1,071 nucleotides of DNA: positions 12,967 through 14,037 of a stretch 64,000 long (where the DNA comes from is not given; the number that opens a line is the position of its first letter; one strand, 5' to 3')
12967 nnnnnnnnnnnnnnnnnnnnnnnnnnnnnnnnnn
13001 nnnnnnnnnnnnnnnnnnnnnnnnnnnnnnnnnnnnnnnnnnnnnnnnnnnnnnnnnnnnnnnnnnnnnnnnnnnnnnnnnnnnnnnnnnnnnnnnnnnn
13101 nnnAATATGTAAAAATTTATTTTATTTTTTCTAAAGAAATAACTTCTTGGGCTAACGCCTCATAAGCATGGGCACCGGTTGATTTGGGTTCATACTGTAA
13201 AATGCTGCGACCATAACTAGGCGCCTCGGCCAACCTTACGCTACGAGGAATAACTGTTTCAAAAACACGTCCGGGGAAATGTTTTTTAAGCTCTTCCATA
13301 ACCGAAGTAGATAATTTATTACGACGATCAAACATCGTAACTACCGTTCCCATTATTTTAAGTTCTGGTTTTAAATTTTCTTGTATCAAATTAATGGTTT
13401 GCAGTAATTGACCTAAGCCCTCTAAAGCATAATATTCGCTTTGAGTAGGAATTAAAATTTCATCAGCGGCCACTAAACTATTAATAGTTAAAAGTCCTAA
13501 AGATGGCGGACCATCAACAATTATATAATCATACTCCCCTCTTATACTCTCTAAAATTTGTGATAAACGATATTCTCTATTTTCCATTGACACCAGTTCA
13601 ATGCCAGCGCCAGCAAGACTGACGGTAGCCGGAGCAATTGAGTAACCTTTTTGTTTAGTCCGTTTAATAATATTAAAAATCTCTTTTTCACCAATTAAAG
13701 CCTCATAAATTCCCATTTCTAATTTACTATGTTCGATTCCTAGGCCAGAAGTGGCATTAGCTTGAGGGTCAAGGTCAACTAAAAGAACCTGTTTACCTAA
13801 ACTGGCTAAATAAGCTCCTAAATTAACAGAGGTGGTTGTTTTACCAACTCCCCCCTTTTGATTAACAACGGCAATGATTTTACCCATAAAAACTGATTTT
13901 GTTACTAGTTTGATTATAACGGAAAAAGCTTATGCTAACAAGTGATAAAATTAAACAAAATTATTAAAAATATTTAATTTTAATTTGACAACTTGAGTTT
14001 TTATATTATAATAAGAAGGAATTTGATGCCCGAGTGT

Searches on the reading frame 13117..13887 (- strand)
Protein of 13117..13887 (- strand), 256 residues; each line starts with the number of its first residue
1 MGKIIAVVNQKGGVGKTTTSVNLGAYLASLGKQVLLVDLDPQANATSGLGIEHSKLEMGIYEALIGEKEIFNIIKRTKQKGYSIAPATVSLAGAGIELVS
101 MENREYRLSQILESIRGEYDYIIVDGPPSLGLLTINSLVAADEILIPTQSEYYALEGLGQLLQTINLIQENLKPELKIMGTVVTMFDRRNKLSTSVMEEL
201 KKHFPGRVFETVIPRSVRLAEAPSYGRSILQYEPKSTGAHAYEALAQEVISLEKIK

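Call 54: search_protein_families(library=pfam, proteins=[window:13117-13887:-], max_evalue=0.001)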
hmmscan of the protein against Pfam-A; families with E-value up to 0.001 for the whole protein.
window:13117-13887:- (256 aa): 8 families
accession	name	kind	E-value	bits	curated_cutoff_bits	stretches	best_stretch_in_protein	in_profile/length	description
PF13614.12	AAA_31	-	6.2e-66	222.1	27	1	3-178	2-177/177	AAA domain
PF01656.29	CbiA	-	1.1e-31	109.9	25.4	1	5-228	1-124/125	CobQ/CobB/MinD/ParA nucleotide binding domain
PF10609.15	ParA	-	5.6e-13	49.3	27.1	1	3-249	4-245/246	NUBPL iron-transfer P-loop NTPase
PF00142.24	Fer4_NifH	-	1.6e-12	47.9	25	1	8-49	5-46/271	4Fe-4S iron sulfur cluster binding proteins, NifH/frxC family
PF02374.21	ArsA_ATPase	-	2.7e-10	40.4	24.3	1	7-136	5-145/305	Anion-transporting ATPase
PF09140.17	MipZ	-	9.7e-10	38.6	20.7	1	4-42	2-40/262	ATPase MipZ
PF06564.18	CBP_BcsQ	-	9.4e-09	35.6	21.3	1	4-247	3-231/234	Cellulose biosynthesis protein BcsQ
PF07015.17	VirC1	-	0.00054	19.8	24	0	3-40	2-39/231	VirC1 protein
